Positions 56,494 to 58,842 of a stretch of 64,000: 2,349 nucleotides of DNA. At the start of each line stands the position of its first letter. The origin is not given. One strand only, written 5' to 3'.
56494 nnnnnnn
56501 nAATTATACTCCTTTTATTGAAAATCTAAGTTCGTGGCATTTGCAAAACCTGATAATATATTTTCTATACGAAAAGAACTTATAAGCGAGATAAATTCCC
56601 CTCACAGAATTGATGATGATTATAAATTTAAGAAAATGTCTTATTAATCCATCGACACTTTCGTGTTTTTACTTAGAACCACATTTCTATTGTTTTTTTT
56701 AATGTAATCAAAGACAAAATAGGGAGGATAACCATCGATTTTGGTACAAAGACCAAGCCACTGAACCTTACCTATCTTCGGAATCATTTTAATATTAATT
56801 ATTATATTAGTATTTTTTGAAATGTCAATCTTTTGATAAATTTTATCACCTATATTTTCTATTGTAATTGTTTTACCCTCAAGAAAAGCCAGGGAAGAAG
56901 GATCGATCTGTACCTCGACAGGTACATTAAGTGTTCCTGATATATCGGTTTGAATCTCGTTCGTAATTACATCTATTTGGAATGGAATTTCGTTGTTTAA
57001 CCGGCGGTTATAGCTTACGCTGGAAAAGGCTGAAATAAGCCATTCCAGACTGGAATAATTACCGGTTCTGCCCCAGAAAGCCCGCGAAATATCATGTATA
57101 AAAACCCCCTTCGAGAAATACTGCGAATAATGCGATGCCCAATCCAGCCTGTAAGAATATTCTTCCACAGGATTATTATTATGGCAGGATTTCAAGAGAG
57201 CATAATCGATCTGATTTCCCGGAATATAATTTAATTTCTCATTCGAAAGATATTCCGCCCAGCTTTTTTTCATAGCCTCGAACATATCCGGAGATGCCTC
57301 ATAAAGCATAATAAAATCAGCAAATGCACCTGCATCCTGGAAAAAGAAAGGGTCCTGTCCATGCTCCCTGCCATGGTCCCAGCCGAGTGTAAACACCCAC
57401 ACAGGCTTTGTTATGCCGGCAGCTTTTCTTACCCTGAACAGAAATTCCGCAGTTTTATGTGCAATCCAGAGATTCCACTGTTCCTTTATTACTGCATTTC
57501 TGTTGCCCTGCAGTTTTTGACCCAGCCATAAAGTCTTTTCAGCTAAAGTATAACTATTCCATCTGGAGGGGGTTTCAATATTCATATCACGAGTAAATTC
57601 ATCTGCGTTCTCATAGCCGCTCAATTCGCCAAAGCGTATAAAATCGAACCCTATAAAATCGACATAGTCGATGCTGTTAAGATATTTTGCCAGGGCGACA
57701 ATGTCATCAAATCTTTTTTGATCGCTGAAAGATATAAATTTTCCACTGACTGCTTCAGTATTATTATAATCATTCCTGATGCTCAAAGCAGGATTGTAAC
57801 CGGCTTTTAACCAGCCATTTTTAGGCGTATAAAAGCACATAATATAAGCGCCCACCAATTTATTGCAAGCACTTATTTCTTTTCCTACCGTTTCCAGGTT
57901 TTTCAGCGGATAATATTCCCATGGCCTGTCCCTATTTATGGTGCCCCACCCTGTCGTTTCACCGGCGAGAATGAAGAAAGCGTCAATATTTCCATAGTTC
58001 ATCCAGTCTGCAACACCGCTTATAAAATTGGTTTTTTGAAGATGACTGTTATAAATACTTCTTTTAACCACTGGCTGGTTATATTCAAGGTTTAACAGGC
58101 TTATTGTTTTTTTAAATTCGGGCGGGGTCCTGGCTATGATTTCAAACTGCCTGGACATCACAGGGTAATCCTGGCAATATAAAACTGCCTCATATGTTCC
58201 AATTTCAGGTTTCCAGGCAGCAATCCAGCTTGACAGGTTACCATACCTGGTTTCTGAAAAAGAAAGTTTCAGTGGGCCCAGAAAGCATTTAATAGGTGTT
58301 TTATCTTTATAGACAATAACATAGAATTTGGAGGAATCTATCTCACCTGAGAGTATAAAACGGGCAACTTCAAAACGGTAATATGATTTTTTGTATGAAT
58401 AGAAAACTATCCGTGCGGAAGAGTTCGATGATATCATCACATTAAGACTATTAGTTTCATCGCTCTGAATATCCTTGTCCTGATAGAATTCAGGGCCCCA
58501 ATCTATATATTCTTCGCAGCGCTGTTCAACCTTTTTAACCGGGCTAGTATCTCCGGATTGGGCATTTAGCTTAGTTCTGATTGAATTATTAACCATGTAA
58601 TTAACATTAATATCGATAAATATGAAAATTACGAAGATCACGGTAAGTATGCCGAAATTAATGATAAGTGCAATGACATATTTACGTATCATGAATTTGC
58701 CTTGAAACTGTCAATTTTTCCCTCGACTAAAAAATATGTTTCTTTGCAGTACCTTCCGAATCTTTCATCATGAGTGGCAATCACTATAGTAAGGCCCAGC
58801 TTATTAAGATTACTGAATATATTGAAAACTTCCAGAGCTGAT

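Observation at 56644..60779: Four-gene operon: orphan protein, FtsX-like permease, FtsE-like ATPase, membrane-anchored hydrolase-like protein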

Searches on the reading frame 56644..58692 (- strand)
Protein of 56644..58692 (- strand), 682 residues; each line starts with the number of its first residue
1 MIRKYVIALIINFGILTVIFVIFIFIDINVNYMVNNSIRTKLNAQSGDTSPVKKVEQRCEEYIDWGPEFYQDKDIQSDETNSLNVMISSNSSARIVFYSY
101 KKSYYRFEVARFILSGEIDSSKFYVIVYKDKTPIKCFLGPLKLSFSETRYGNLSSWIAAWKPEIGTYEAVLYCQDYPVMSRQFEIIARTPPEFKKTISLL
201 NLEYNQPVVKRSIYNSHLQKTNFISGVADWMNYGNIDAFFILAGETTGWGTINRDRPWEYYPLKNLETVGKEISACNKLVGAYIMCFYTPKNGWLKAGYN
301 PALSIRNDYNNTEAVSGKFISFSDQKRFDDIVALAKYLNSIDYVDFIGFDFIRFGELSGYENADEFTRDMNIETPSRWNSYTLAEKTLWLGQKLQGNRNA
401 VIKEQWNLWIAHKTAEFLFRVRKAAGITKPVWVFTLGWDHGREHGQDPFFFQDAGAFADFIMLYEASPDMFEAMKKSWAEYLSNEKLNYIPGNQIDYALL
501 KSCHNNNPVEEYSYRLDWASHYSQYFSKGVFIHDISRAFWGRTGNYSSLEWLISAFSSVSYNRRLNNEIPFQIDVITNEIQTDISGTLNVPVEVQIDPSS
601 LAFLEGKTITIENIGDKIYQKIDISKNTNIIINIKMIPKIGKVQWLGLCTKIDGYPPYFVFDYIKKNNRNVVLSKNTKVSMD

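Call 3: search_protein_families(library=pfam, proteins=[window:56644-58692:-], max_evalue=1)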
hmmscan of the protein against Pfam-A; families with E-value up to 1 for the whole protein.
window:56644-58692:- (682 aa): 0 families

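Call 5: search_protein_families(library=ncbifam, proteins=[window:56644-58692:-], max_evalue=1)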
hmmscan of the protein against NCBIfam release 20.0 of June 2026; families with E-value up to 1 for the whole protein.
window:56644-58692:- (682 aa): 1 family
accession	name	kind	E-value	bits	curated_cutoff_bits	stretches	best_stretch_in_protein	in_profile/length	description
NF004711.0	PRK06049.1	equivalog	0.18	11.9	130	1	188-238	14-61/156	50S ribosomal protein L30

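Call 6: find_homologous_proteins(query=window:56644-58692:-)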
Query window:56644-58692:- (682 aa): 42 proteins with E <= 0.001 among 4523 candidates.
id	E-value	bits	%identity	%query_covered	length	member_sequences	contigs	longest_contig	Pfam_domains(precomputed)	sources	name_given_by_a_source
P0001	0.0e+0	1582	100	100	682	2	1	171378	-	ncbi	-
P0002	0.0e+0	1121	70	99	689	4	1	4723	-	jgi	jgi:hypothetical protein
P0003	0.0e+0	1119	69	100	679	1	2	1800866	-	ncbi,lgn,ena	-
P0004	0.0e+0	1066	68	99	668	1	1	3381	-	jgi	jgi:hypothetical protein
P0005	3.7e-280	949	60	100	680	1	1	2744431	-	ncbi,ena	-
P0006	3.4e-269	913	61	91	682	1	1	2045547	-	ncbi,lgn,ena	-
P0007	6.2e-221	754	51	100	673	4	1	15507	-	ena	-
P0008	2.5e-220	752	50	97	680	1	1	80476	-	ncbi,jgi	jgi:hypothetical protein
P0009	1.1e-217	743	49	100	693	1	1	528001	-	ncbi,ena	-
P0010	3.8e-217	741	49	98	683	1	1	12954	-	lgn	-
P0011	1.8e-216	739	49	98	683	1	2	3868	-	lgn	-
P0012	9.3e-208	710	46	98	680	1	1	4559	-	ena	-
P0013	8.5e-205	700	49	98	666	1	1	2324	-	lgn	-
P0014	1.5e-199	683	47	98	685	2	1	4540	-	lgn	-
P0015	4.6e-192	658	46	93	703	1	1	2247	-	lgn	-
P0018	1.5e-186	640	45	100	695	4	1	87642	-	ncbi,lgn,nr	ncbi:MAG: hypothetical protein HPY53_09245 [Brevinematales bacterium]|nr:hypothetical protein [Brevi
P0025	1.7e-168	580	45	88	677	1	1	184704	-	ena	-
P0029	3.7e-86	308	33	76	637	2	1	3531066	-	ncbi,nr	ncbi:MAG: hypothetical protein JSV25_10635 [Spirochaetota bacterium]|nr:MAG: hypothetical protein JS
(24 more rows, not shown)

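Call 11: find_encoding_contigs(protein=P0005, flank=6000, max_places=2)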
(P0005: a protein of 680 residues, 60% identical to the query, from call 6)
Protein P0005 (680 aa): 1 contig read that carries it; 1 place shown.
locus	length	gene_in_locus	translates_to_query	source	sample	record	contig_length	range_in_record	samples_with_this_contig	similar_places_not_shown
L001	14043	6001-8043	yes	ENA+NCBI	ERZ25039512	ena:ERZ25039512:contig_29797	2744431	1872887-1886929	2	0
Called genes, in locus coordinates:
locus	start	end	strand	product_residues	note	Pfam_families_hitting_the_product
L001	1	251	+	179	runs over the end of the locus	-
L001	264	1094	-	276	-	PF01978:TrmB, PF11495:TrmB_EBD_N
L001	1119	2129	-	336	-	PF13100:OstA_2 (faint), PF06835:LptC (weak), PF03968:LptD_N (weak)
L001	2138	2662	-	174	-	PF06835:LptC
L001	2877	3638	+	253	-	PF04493:Endonuclease_5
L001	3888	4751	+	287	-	-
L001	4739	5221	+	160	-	-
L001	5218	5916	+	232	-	PF02463:SMC_N (weak), PF00005:ABC_tran, PF13304:AAA_21 (weak)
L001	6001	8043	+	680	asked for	-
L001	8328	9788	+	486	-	-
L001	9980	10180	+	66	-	PF01197:Ribosomal_L31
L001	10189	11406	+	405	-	PF13742:tRNA_anti_2, PF01336:tRNA_anti-codon (weak), PF02601:Exonuc_VII_L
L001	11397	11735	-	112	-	-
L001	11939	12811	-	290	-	-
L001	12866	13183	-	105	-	PF01022:HTH_5 (weak), PF13601:HTH_34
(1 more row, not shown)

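Call 12: find_encoding_contigs(protein=P0018, flank=6000, max_places=2)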
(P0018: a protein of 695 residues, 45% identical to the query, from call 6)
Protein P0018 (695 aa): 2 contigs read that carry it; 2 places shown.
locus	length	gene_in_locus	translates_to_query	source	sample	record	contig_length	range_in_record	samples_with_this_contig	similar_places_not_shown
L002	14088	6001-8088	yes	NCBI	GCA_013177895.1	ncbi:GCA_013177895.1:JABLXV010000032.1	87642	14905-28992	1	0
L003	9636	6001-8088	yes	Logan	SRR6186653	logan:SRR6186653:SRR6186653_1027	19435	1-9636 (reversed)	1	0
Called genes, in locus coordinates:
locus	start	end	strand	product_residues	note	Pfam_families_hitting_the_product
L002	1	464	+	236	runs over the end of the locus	PF25063:ARM_TT21_C (weak), PF13432:TPR_16 (weak), PF00515:TPR_1 (weak), PF07719:TPR_2 (weak), PF13414:TPR_11, PF13431:TPR_17 (weak), PF07719:TPR_2 (weak), PF13414:TPR_11, +14 more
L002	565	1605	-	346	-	-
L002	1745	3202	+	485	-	PF01743:PolyA_pol, PF12627:PolyA_pol_RNAbd, PF01966:HD, PF13735:tRNA_NucTran2_2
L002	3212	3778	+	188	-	-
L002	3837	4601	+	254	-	PF21033:RMD1-3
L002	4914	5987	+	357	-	PF21088:MS_channel_1st (weak), PF00924:MS_channel_2nd, PF21082:MS_channel_3rd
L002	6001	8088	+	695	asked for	-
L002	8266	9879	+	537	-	PF07498:Rho_N (weak), PF07497:Rho_RNA_bind, PF00006:ATP-synt_ab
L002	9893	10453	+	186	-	PF12464:Mac, PF00132:Hexapep, PF14602:Hexapep_2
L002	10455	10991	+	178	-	PF07081:DUF1349, PF17851:GH43_C2 (weak)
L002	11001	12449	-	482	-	PF14691:Fer4_20, PF00070:Pyr_redox (faint), PF01266:DAO (weak), PF03486:HI0933_like (weak), PF07992:Pyr_redox_2, PF12831:FAD_oxidored (weak), PF13450:NAD_binding_8, PF01593:Amino_oxidase (weak), +1 more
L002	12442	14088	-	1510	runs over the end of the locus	PF00310:GATase_2, PF04898:Glu_syn_central, PF01645:Glu_synthase, PF01493:GXGXG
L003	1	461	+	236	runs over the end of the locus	PF25063:ARM_TT21_C (weak), PF13432:TPR_16 (weak), PF00515:TPR_1 (weak), PF07719:TPR_2 (weak), PF13414:TPR_11, PF13431:TPR_17 (weak), PF07719:TPR_2 (weak), PF13414:TPR_11, +14 more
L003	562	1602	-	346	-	-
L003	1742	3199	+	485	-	PF01743:PolyA_pol, PF12627:PolyA_pol_RNAbd, PF01966:HD, PF13735:tRNA_NucTran2_2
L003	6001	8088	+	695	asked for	-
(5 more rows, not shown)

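Call 13: find_encoding_contigs(protein=P0029, flank=6000, max_places=2)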
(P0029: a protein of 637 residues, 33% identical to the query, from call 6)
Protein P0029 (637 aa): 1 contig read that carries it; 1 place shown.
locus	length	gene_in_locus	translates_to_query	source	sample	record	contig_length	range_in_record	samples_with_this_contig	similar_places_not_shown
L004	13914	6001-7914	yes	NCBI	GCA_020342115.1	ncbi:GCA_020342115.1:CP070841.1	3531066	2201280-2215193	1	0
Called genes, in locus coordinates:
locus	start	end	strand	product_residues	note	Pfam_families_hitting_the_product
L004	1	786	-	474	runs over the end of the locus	PF00664:ABC_membrane, PF00005:ABC_tran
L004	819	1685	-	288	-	PF00535:Glycos_transf_2, PF13641:Glyco_tranf_2_3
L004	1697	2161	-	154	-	-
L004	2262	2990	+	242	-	PF02547:Queuosine_synth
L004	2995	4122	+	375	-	PF01702:TGT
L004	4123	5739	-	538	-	PF01841:Transglut_core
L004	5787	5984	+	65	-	-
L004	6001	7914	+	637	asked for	-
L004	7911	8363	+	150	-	-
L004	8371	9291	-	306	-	PF12706:Lactamase_B_2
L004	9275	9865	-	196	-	PF01812:5-FTHF_cyc-lig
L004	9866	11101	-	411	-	PF05496:RuvB_N, PF00004:AAA, PF07728:AAA_5 (faint), PF13173:AAA_14 (faint), PF16193:AAA_assoc_2, PF12002:MgsA_C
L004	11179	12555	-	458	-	PF02878:PGM_PMM_I, PF02879:PGM_PMM_II, PF02880:PGM_PMM_III, PF00408:PGM_PMM_IV (weak)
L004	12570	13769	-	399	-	PF00691:OmpA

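Call 15: find_encoding_contigs(protein=P0009, flank=6000, max_places=1)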
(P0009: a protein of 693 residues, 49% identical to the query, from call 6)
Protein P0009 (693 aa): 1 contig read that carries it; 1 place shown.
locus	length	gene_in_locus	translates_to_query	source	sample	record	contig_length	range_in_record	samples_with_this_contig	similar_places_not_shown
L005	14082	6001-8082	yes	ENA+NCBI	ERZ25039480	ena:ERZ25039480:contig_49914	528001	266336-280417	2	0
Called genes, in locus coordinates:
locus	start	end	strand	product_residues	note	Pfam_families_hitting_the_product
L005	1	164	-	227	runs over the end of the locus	PF04493:Endonuclease_5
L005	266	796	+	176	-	PF06835:LptC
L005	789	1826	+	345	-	PF03968:LptD_N (weak), PF13100:OstA_2 (faint), PF03968:LptD_N (weak)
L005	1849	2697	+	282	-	PF01978:TrmB, PF11495:TrmB_EBD_N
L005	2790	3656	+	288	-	-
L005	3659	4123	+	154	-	-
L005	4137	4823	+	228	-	PF00005:ABC_tran, PF13304:AAA_21 (faint)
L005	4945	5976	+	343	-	PF21088:MS_channel_1st (weak), PF00924:MS_channel_2nd, PF21082:MS_channel_3rd (weak)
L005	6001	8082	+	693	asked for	-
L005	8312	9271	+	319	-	PF07498:Rho_N, PF07497:Rho_RNA_bind, PF00006:ATP-synt_ab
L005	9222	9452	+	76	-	-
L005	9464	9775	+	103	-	-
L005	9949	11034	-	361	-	PF13174:TPR_6 (faint), PF13181:TPR_8 (faint), PF00515:TPR_1 (weak), PF07719:TPR_2 (weak), PF13424:TPR_12 (weak), PF13414:TPR_11, PF00515:TPR_1 (weak), PF07719:TPR_2 (weak), +3 more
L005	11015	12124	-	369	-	PF00383:dCMP_cyt_deam_1, PF14437:MafB19-deam, PF01872:RibD_C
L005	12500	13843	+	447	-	PF00308:Bac_DnaA, PF08299:Bac_DnaA_C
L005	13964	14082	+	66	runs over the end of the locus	PF01197:Ribosomal_L31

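Call 16: find_encoding_contigs(protein=P0025, flank=6000, max_places=1)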
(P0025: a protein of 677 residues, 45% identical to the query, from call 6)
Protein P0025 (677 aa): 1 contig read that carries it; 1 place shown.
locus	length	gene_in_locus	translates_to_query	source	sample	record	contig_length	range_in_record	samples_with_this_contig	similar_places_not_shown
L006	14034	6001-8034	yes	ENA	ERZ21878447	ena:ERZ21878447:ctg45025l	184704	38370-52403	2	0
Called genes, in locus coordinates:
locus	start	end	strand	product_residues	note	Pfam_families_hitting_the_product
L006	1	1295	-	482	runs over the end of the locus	-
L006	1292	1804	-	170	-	-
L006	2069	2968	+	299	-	-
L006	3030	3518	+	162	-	-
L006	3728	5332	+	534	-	PF13598:DUF4139 (weak)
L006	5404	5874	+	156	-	PF00210:Ferritin, PF02915:Rubrerythrin (weak)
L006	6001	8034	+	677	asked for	-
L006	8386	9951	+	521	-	PF07498:Rho_N, PF07497:Rho_RNA_bind, PF00006:ATP-synt_ab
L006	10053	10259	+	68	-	-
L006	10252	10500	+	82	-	PF07927:HicA_toxin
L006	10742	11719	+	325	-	PF03781:FGE-sulfatase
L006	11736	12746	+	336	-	-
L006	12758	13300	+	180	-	PF12796:Ank_2, PF13606:Ank_3 (faint), PF13637:Ank_4 (weak), PF13857:Ank_5 (faint), PF12796:Ank_2, PF00023:Ank (weak), PF13637:Ank_4, PF12796:Ank_2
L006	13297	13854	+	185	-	PF00226:DnaJ, PF13525:YfiO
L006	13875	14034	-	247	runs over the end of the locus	PF00226:DnaJ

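Call 22: search_solved_structures(query=A1, max_evalue=10)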
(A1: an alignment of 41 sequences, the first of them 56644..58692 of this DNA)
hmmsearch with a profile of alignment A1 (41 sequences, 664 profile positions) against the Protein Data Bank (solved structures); distinct sequences matched with E-value up to 10: 2.
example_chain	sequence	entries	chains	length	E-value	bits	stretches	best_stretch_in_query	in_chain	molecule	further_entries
5na4_A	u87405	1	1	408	0.75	11.3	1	137-210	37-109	NADH dehydrogenase-like protein SAOUHSC_00878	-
5na1_A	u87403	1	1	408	0.75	11.3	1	137-210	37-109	NADH dehydrogenase-like protein SAOUHSC_00878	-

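Call 26: predict_structure(alignment_id=A1)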
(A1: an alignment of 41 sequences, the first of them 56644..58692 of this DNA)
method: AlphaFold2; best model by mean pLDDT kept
length: 682 residues; sequences in the alignment: 41
mean_pLDDT: 90.0   pTM: 0.85
mean pLDDT of the five models: 90.0, 89.4, 89.0, 87.2, 87.2
residues with pLDDT >= 90: 489; 70-90: 155; 50-70: 16; < 50: 22
segments of 3 or more residues with pLDDT < 50: 45-53, 670-682
pLDDT, mean of each block of 10 residues (from residue 1): 80 93 89 78 51 68 92 92 86 92 97 93 96 96 89 94 96 94 96 96 90 93 95 97 92 94 96 96 95 95 89 90 96 98 97 86 95 93 96 86 94 97 97 90 90 97 91 90 93 93 92 96 95 94 91 97 97 91 80 93 90 87 84 79 84 95 75 37 31
secondary structure, 60 per line:
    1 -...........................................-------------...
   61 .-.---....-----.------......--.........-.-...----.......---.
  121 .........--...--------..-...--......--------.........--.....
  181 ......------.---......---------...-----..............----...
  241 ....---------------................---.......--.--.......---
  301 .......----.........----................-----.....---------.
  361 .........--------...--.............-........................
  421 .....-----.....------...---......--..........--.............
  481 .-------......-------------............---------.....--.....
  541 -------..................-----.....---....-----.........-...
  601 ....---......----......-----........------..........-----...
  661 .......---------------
elements in order: H2-44 H58-61 H67-70 E83-88 E91-99 E103-105 E110-116 E123-129 E132-134 E146-148 E151-156 E165-173 E176-186 E197-202 E212-214 E220-222 H223-233 E238-244 H260-275 E279-285 H291-297 E301-307 E312-320 H325-340 E346-350 H360-369 H383-395 H397-425 E431-435 H448-453 E456-462 H468-481 E489-494 H508-519 E529-533 H536-540 H548-565 E571-575 E579-582 E588-596 H598-604 E608-613 E618-623 E629-636 E643-652 E658-667
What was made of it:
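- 56644..58692 (-): D: 682-aa membrane-anchored, periplasm-facing glycoside-hydrolase-like protein. Domains: TM helix, beta-sandwich, (beta/alpha)8 barrel, beta-sandwich. AF2 pLDDT 90, pTM 0.85 (call 26).
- On FtsEX proper: Its model is sandwich-barrel-sandwich (call 26).
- On Glycoside hydrolase, TIM-barrel type (fold level): The model has pLDDT 90 with eight barrel strands (call 26).
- D has none of the coiled-coil, LytM, CHAP or NlpC domains of known FtsEX partners (calls 3, 26).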

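Call 29: fold_search(model_id=the predicted structure, library=pdb)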
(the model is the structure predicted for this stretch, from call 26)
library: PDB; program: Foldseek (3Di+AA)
matches with E <= 10: 1920; with E <= 0.001: 241
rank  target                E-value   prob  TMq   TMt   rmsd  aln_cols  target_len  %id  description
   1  4u33_A                7.2e-11  1.00  0.30  0.31  17.9       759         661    8  Structure of Mtb GlgE bound to maltose (released 2015-07-22)
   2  5axg_A                2.0e-10  1.00  0.32  0.36  25.5       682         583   10  Crystal structure of thermophilic dextranase from Thermoanaerobacter pseudethanolicus (released 2015-11-11)
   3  5axh_A                6.8e-10  1.00  0.33  0.37  26.2       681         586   10  Crystal structure of thermophilic dextranase from Thermoanaerobacter pseudethanolicus, D312G mutant in complex with is (released 2015-11-11)
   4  5axg_B                1.9e-09  1.00  0.32  0.36  25.0       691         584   10  Crystal structure of thermophilic dextranase from Thermoanaerobacter pseudethanolicus (released 2015-11-11)
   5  5axh_B                2.2e-09  1.00  0.32  0.36  25.8       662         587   10  Crystal structure of thermophilic dextranase from Thermoanaerobacter pseudethanolicus, D312G mutant in complex with is (released 2015-11-11)
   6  8k1a_A                2.3e-09  1.00  0.33  0.31  15.9       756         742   10  the wild-typed alpha-galactosidase 5 (released 2024-07-17)
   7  3zmr_A                2.7e-09  1.00  0.31  0.41  11.5       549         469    9  Bacteroides ovatus GH5 xyloglucanase in complex with a XXXG heptasaccharide (released 2014-01-15)
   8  3bc9_A                2.9e-09  1.00  0.29  0.33  29.2       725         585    9  Alpha-amylase B in complex with acarbose (released 2008-04-22)
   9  4fnt_A                2.9e-09  1.00  0.29  0.28  15.8       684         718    8  Crystal structure of GH36 alpha-galactosidase AgaA A355E D548N from Geobacillus stearothermophilus in complex with raf (released 2012-10-03)
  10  5x7g                  3.8e-09  1.00  0.26  0.25  22.4       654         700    8  Crystal Structure of Paenibacillus sp. 598K cycloisomaltooligosaccharide glucanotransferase (released 2017-04-26)
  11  4fnr_A                5.4e-09  1.00  0.30  0.29  16.0       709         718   10  Crystal structure of GH36 alpha-galactosidase AgaA from Geobacillus stearothermophilus (released 2012-10-03)
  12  3wno_A                5.7e-09  1.00  0.26  0.25  23.5       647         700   10  D308A mutant of Bacillus circulans T-3040 cycloisomaltooligosaccharide glucanotransferase complexed with cycloisomalto (released 2014-02-05)
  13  6sav_B                8.4e-09  1.00  0.30  0.43  10.5       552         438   10  Structural and functional characterisation of three novel fungal amylases with enhanced stability and pH tolerance (released 2019-10-23)
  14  8k7v_B                8.9e-09  1.00  0.32  0.30  14.9       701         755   10  the alpha-galactosidase 5 with inhibitor ABP2 (released 2024-07-31)
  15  4fnp_A                9.9e-09  1.00  0.31  0.30  14.8       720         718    9  Crystal structure of GH36 alpha-galactosidase AgaA A355E from Geobacillus stearothermophilus (released 2012-10-03)
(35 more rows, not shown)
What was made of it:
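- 56644..58692 (-): Foldseek PDB hits to GH13 GlgE, GH66 dextranase/CITase, GH36, GH31, GH5 and GH35 at E 1e-10 to 1e-7, TM 0.3-0.36, 8-11% identity (call 29).
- On Glycoside hydrolase, TIM-barrel type (fold level): Glycoside hydrolases dominate the Foldseek hits (call 29).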
